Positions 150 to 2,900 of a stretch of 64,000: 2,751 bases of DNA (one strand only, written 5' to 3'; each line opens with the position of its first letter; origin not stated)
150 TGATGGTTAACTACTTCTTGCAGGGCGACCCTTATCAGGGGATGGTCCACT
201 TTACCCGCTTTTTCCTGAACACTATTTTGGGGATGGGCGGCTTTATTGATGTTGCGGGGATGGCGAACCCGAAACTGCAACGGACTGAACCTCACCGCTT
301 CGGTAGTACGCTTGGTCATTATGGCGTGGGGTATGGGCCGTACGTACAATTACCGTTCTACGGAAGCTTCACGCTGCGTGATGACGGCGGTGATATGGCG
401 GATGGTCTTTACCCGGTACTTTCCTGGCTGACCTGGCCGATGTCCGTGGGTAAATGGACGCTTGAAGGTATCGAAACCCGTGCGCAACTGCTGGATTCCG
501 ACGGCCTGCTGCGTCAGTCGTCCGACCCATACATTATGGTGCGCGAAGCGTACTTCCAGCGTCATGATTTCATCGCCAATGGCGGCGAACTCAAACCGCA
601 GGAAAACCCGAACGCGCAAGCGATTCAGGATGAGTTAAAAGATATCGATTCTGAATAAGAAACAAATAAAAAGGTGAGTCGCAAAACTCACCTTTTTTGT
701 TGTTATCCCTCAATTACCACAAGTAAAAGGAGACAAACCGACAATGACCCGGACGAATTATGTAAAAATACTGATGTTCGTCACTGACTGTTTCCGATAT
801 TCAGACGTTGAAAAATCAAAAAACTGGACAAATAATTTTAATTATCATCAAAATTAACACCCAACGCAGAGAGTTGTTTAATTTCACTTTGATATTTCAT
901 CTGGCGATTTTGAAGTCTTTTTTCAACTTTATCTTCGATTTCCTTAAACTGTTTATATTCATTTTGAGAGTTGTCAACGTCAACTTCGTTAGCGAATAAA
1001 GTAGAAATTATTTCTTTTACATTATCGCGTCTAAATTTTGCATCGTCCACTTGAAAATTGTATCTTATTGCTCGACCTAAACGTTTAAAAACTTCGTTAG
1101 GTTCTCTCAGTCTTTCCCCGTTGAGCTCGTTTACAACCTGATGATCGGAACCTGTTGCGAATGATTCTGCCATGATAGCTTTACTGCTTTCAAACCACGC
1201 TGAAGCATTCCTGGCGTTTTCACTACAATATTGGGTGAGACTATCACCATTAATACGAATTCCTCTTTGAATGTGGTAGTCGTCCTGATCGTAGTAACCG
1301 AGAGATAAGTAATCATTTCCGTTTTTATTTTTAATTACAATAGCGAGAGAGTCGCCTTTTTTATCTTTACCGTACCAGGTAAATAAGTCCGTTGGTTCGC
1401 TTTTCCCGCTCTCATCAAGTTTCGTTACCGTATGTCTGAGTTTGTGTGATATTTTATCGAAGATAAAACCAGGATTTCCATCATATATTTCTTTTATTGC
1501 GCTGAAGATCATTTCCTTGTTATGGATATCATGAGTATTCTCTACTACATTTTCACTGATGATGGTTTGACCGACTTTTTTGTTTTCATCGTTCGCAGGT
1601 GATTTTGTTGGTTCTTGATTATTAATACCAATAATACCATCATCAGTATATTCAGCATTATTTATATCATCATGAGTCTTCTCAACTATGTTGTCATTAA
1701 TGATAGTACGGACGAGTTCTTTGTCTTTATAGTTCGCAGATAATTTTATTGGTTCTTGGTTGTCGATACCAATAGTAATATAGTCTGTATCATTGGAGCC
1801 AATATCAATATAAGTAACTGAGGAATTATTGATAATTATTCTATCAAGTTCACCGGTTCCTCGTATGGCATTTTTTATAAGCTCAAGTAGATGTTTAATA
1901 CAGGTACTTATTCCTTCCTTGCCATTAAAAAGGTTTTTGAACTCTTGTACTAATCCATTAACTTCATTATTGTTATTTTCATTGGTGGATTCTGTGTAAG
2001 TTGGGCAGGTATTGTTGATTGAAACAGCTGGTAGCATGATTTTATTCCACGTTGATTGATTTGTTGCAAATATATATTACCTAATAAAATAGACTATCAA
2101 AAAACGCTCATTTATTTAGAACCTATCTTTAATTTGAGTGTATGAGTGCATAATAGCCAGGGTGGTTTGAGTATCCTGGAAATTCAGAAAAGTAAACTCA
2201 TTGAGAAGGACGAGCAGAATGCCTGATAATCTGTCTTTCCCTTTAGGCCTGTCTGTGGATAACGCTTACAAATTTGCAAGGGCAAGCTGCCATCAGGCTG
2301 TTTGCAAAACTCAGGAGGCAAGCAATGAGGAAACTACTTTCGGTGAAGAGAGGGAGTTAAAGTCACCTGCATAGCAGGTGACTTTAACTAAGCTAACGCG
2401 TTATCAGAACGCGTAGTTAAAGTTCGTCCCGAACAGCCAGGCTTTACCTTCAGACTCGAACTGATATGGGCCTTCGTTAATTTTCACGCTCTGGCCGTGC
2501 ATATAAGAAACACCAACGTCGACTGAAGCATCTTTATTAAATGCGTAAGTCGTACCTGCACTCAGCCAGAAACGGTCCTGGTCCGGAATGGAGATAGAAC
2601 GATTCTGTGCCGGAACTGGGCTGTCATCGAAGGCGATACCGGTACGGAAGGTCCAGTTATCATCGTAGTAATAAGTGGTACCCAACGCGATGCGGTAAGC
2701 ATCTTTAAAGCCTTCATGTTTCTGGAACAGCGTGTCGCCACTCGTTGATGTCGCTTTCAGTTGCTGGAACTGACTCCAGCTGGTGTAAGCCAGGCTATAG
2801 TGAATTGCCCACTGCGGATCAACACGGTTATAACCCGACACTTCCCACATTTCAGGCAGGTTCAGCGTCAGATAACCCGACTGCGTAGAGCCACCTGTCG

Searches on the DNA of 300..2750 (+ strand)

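Call 3: search_dna_similar(query=window:2038-2403:+, collection=ecoli_genomes, mode=near, max_rows=30, rows=spread)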
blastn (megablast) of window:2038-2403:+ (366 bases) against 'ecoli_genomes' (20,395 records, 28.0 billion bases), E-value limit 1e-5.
Records with a match: 4297; places in all: 7135; records where one place covers at least 80% of the query: 4196.
Genomes with a match: 4297 of 5426; with a place that covers at least 80% of the query: 4196. Places per genome that has any: lowest 1, median 2, highest 3. On chromosomes: 7135 places; on plasmids: 0.
Best place of each record, by identity: >=99% 3; 95-99% 36; 90-95% 3867; 80-90% 391.
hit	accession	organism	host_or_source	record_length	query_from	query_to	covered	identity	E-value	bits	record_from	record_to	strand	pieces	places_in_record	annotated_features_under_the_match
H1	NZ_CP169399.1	Escherichia coli strain MFDS1022581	Animal source foods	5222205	1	366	100%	100.0%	0e+0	676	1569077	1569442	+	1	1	none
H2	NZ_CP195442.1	Escherichia coli strain 23AR0303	Homo sapiens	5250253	1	366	100%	92.3%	3e-144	520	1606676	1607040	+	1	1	none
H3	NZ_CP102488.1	Escherichia coli O15:H18 strain ST69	Homo sapiens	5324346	1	366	100%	92.1%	3e-143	516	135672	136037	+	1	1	none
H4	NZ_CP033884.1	Escherichia coli strain 50579417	Homo sapiens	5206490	1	366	100%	92.1%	1e-142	514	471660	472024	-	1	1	none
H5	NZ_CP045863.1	Escherichia coli O157:H7 strain ATCC 43890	Homo sapiens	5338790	1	366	100%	92.1%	1e-142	514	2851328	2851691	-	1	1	none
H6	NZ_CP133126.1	Escherichia coli O157:H7 strain PNUSAE146131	missing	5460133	1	366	100%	92.1%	1e-142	514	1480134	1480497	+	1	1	none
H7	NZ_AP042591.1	Escherichia coli strain OkiPb01699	bovine feces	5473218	1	366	100%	92.1%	1e-142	514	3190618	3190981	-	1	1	none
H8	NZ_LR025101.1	Escherichia coli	-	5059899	1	366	100%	91.8%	2e-141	510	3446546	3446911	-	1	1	none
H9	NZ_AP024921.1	Escherichia coli O145:H28 strain 12E115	Homo sapiens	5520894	1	366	100%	91.5%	3e-139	503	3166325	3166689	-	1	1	none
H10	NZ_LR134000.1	Escherichia coli strain NCTC9066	missing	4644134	1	366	100%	91.0%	2e-136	494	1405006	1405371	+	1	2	none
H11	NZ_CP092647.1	Escherichia coli strain EC5502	Homo sapiens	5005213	1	366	100%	91.0%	6e-136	492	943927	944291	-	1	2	none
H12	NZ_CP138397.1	Escherichia coli strain 81EVA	Homo sapiens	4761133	1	366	100%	91.0%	6e-136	492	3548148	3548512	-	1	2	none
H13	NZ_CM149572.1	Escherichia coli strain MEI3A-1023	Soil surface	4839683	1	366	100%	91.0%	6e-136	492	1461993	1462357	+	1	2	none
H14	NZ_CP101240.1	Escherichia coli strain EC21Z-101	Homo sapiens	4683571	1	366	100%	90.8%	8e-135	488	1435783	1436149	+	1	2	none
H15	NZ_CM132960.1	Escherichia coli strain 410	Homo sapiens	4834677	1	366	100%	90.8%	8e-135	488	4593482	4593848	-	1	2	none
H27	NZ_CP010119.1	Escherichia coli strain C3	cow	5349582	1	366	100%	89.7%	4e-128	466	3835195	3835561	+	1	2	none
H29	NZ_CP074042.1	Escherichia coli strain PI6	Pig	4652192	1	366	100%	88.3%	8e-120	438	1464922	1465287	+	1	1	none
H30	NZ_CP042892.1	Escherichia coli O10:H32 strain NMBU-W12E19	surface water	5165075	321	352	9%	100.0%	7e-6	60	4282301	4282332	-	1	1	none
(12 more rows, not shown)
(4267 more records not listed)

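Call 5: search_rna_families(source=window, start=1800, end=2700, threshold=evalue, max_evalue=1)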
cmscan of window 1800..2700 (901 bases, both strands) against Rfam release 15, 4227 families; matches with E-value up to 1: 0.
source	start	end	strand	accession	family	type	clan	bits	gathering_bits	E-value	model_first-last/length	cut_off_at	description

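Call 7: get_annotated_region(hit=H1, flank=3000)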
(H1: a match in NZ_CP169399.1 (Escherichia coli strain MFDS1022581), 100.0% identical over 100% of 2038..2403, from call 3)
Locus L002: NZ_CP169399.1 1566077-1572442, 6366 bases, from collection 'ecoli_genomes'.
description: Escherichia coli strain MFDS1022581 chromosome, complete genome
organism: Escherichia coli strain MFDS1022581 (NCBI taxid 562)
replicon: chromosome; assembly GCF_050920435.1
host: -; source: Animal source foods; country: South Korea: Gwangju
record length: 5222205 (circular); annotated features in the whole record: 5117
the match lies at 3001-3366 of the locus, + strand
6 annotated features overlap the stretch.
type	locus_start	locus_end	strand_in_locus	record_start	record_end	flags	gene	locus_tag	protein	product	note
CDS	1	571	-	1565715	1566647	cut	yfdC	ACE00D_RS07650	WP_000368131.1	formate/nitrite transporter family protein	-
CDS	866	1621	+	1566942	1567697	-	mlaA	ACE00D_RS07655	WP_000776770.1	phospholipid-binding lipoprotein MlaA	-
CDS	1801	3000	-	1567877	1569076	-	-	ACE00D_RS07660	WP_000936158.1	hypothetical protein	-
CDS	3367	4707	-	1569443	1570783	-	fadL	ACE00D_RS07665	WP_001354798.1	long-chain fatty acid transporter FadL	-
CDS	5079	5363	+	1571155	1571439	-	yfcZ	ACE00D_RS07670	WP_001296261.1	YfcZ/YiiS family protein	-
CDS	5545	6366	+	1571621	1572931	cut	fadI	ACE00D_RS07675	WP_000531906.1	acetyl-CoA C-acyltransferase FadI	-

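Call 8: get_annotated_region(hit=H30, flank=2500)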
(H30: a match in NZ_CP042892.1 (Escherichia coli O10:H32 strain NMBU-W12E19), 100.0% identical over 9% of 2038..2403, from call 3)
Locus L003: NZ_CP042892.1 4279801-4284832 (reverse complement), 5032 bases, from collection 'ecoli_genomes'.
description: Escherichia coli O10:H32 strain NMBU-W12E19 chromosome, complete genome
organism: Escherichia coli O10:H32 strain NMBU-W12E19 (NCBI taxid 2603836)
replicon: chromosome; assembly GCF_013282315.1
host: -; source: surface water; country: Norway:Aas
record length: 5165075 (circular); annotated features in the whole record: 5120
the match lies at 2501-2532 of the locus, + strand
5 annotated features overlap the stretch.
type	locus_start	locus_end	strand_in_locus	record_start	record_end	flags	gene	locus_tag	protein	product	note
CDS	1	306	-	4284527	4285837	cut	fadI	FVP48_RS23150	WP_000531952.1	acetyl-CoA C-acyltransferase FadI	-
CDS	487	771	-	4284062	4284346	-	yfcZ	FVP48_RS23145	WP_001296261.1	YfcZ/YiiS family protein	-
CDS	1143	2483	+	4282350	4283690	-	fadL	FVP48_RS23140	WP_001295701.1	long-chain fatty acid transporter FadL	-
CDS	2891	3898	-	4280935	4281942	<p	-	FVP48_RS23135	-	IS4-like element IS421 family transposase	incomplete; partial in the middle of a contig; missing N-terminus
CDS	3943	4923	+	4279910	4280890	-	-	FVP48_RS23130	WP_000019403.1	IS5-like element IS5 family transposase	-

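Call 11: get_annotated_region(hit=H2, flank=1500)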
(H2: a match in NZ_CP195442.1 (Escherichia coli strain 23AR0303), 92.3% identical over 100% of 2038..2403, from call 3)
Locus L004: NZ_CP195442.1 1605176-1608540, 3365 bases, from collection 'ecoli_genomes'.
description: Escherichia coli strain 23AR0303 chromosome, complete genome
organism: Escherichia coli strain 23AR0303 (NCBI taxid 562)
replicon: chromosome; assembly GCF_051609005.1
host: Homo sapiens; source: urine; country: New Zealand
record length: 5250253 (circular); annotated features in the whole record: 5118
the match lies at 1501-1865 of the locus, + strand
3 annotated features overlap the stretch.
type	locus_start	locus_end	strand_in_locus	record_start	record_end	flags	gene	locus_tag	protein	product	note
CDS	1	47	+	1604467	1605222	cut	mlaA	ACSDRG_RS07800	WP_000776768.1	phospholipid-binding lipoprotein MlaA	-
CDS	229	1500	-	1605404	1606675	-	-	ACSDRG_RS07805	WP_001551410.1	hypothetical protein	-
CDS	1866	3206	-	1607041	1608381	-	fadL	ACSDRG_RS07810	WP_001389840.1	long-chain fatty acid transporter FadL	-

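Call 12: get_annotated_region(hit=H5, flank=1500)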
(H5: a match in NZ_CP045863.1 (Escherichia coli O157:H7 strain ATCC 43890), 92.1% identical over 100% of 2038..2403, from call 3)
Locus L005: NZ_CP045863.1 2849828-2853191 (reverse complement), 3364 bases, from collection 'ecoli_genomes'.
description: Escherichia coli O157:H7 strain ATCC 43890 chromosome, complete genome
organism: Escherichia coli O157:H7 strain ATCC 43890 (NCBI taxid 83334)
replicon: chromosome; assembly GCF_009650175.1
host: Homo sapiens; source: feces; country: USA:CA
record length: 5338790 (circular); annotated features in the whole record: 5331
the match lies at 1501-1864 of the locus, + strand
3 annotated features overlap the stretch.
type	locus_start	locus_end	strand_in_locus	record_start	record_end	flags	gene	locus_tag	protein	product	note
CDS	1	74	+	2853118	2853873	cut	mlaA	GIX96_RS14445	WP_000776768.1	phospholipid-binding lipoprotein MlaA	-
CDS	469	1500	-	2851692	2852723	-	-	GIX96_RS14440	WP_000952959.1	hypothetical protein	-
CDS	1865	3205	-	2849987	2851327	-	fadL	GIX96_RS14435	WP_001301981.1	long-chain fatty acid transporter FadL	-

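Call 13: get_annotated_region(hit=H8, flank=1500)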
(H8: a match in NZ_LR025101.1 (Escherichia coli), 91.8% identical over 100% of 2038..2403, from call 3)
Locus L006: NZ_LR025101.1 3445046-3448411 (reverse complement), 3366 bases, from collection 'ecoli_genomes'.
description: Escherichia coli isolate EC-1639 chromosome 1, complete sequence
organism: Escherichia coli (NCBI taxid 562)
replicon: chromosome; assembly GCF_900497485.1
host: -; source: -; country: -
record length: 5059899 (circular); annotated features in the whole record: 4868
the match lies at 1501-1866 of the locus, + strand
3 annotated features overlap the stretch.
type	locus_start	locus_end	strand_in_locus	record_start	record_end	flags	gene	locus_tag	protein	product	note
CDS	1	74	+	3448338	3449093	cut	mlaA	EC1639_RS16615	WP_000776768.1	phospholipid-binding lipoprotein MlaA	-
CDS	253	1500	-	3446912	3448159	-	-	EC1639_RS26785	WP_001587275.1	hypothetical protein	-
CDS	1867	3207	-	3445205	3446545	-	fadL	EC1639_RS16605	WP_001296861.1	long-chain fatty acid transporter FadL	-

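Call 14: get_annotated_region(hit=H14, flank=1500)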
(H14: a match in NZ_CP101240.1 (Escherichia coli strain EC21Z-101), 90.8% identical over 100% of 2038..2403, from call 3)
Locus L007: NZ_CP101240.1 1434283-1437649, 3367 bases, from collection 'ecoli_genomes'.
description: Escherichia coli strain EC21Z-101 chromosome, complete genome
organism: Escherichia coli strain EC21Z-101 (NCBI taxid 562)
replicon: chromosome; assembly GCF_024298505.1
host: Homo sapiens; source: -; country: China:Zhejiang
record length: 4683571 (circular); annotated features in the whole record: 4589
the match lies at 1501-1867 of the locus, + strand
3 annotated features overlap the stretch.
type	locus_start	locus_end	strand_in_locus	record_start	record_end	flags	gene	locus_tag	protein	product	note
CDS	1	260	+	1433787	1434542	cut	mlaA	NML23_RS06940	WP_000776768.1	phospholipid-binding lipoprotein MlaA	-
CDS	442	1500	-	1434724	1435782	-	yfdF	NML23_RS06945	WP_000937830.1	protein YfdF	-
CDS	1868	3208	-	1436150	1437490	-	fadL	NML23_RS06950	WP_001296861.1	long-chain fatty acid transporter FadL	-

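Call 15: get_annotated_region(hit=H27, flank=1500)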
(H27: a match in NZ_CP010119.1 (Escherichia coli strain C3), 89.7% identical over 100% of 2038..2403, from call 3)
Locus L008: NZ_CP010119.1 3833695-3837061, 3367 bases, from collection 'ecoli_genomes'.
description: Escherichia coli strain C3 chromosome, complete genome
organism: Escherichia coli strain C3 (NCBI taxid 562)
replicon: chromosome; assembly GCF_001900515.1
host: cow; source: -; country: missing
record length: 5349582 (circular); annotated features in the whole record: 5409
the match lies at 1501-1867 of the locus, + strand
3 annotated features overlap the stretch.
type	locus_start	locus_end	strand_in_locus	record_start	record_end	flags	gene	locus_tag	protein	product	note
CDS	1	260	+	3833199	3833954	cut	mlaA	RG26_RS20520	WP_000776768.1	phospholipid-binding lipoprotein MlaA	-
CDS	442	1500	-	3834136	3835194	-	yfdF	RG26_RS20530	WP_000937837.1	protein YfdF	-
CDS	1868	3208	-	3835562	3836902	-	fadL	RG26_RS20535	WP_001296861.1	long-chain fatty acid transporter FadL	-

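Call 16: get_annotated_region(hit=H29, flank=1500)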
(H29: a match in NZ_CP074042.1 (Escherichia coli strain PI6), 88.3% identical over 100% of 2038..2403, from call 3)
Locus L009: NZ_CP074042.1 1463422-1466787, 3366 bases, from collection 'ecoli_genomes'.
description: Escherichia coli strain PI6 chromosome, complete genome
organism: Escherichia coli strain PI6 (NCBI taxid 562)
replicon: chromosome; assembly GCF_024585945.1
host: Pig; source: Rectal Swab; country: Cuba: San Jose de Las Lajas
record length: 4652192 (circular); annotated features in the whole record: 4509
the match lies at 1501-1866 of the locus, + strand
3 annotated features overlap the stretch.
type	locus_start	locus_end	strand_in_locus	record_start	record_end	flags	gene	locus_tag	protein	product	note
CDS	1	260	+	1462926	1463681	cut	mlaA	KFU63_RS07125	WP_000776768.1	phospholipid-binding lipoprotein MlaA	-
CDS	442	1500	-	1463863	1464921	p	-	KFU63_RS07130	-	hypothetical protein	internal stop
CDS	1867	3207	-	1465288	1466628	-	fadL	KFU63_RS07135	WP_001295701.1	long-chain fatty acid transporter FadL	-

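Call 25: search_dna_similar(query=window:2038-2403:+, collection=ecoli_genomes, mode=near, max_rows=45, rows=best)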
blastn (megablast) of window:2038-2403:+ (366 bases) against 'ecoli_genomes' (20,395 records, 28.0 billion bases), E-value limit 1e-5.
Records with a match: 4297; places in all: 7135; records where one place covers at least 80% of the query: 4196.
Genomes with a match: 4297 of 5426; with a place that covers at least 80% of the query: 4196. Places per genome that has any: lowest 1, median 2, highest 3. On chromosomes: 7135 places; on plasmids: 0.
Best place of each record, by identity: >=99% 3; 95-99% 36; 90-95% 3867; 80-90% 391.
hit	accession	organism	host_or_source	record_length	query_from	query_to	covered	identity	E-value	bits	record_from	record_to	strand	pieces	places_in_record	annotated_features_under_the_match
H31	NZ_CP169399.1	Escherichia coli strain MFDS1022581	Animal source foods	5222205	1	366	100%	100.0%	0e+0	676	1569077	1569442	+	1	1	none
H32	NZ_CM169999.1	Escherichia coli strain N96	Tibetan Pig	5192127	1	366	100%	99.7%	0e+0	671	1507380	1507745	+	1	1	none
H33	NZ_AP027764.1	Escherichia coli strain 2017-02-2CC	Homo sapiens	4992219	1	366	100%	97.3%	7e-175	621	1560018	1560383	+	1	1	none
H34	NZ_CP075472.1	Escherichia coli strain NT1F25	pig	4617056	1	366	100%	96.5%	4e-172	612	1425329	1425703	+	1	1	none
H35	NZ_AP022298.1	Escherichia coli strain BEC1-S17-ESBL-09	-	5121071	1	366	100%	96.5%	4e-172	612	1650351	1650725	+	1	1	none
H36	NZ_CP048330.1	Escherichia coli strain 10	environment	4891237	1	366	100%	96.5%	4e-172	612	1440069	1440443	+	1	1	none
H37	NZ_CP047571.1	Escherichia coli strain 2EC1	Homo sapiens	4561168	1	366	100%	96.5%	4e-172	612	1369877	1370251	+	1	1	none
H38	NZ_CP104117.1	Escherichia coli strain USDA-ARS-USMARC-50748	Bos taurus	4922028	1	366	100%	96.5%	4e-172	612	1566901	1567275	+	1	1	none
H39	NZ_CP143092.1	Escherichia coli strain EC190486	Homo sapiens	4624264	1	366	100%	96.5%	4e-172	612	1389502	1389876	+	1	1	none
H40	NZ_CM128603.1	Escherichia coli strain E203449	Homo sapiens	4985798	1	366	100%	96.5%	4e-172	612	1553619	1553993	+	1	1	none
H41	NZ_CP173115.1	Escherichia coli strain STEC799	Homo sapiens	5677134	1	366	100%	96.5%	4e-172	612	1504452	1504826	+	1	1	none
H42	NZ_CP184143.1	Escherichia coli strain F11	Homo sapiens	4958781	1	366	100%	96.5%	4e-172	612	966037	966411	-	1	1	none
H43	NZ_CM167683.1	Escherichia coli strain NCCP 13963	Homo sapiens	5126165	1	366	100%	96.5%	4e-172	612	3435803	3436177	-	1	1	none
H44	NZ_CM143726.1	Escherichia coli strain CFIAFB20190172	food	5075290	1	366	100%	96.5%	4e-172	612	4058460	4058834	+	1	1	none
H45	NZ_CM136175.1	Escherichia coli strain PRO_A-1374-6M-A_ESBL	Homo sapiens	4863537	1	366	100%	96.5%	4e-172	612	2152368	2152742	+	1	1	none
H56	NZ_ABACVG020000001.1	Escherichia coli strain 2020CK-00188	Homo sapiens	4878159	1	366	100%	95.7%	4e-167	595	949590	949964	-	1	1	none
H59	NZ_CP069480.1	Escherichia coli strain FDAARGOS_1257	Homo sapiens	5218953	1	366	100%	95.5%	2e-165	590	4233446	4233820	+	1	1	none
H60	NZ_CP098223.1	Escherichia coli strain Z0117EC0005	Canis lupus familiaris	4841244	1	366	100%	93.9%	2e-155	556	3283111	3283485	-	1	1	none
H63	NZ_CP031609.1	Escherichia coli strain N3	Homo sapiens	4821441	1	366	100%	93.8%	3e-153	549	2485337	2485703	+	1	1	none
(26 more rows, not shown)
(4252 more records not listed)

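Call 26: get_annotated_region(hit=H32, flank=1500)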
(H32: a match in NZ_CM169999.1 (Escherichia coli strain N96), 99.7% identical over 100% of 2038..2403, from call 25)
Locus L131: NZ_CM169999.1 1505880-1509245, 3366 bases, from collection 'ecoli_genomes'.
description: Escherichia coli strain N96 chromosome, whole genome shotgun sequence
organism: Escherichia coli strain N96 (NCBI taxid 562)
replicon: chromosome; assembly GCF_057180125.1
host: Tibetan Pig; source: feces; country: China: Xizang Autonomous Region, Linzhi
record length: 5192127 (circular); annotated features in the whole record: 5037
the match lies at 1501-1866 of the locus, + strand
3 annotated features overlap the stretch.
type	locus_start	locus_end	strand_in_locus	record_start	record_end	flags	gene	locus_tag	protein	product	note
CDS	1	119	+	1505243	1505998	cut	mlaA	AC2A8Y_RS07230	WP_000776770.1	phospholipid-binding lipoprotein MlaA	-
CDS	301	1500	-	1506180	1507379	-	-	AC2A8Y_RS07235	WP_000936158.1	hypothetical protein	-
CDS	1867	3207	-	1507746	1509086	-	fadL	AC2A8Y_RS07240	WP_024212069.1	long-chain fatty acid transporter FadL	-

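Call 27: get_annotated_region(hit=H33, flank=1500)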
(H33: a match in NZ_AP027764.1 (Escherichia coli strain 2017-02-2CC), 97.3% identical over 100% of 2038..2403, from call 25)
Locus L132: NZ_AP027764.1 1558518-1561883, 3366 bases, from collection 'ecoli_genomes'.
description: Escherichia coli strain 2017-02-2CC chromosome, complete genome
organism: Escherichia coli strain 2017-02-2CC (NCBI taxid 562)
replicon: chromosome; assembly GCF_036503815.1
host: Homo sapiens; source: feces; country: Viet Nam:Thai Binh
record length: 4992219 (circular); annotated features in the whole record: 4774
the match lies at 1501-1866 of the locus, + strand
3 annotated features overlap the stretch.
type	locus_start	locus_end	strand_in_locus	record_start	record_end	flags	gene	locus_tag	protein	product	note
CDS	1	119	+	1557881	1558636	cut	mlaA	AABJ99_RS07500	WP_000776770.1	phospholipid-binding lipoprotein MlaA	-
CDS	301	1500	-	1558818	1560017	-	-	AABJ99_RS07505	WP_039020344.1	hypothetical protein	-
CDS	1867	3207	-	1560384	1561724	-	fadL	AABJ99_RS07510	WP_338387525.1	long-chain fatty acid transporter FadL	-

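Call 28: get_annotated_region(hit=H34, flank=1500)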
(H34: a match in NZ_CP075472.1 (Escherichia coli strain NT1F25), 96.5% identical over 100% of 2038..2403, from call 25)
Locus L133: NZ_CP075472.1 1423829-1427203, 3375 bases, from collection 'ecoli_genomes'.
description: Escherichia coli strain NT1F25 chromosome, complete genome
organism: Escherichia coli strain NT1F25 (NCBI taxid 562)
replicon: chromosome; assembly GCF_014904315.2
host: pig; source: pig farm; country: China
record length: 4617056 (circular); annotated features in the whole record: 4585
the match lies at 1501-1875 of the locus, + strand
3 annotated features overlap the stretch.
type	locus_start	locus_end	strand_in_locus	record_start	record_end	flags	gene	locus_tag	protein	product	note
CDS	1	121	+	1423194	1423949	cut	mlaA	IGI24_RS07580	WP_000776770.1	phospholipid-binding lipoprotein MlaA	-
CDS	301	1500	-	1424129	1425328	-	-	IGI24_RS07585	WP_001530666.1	hypothetical protein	-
CDS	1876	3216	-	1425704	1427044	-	fadL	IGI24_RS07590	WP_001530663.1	long-chain fatty acid transporter FadL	-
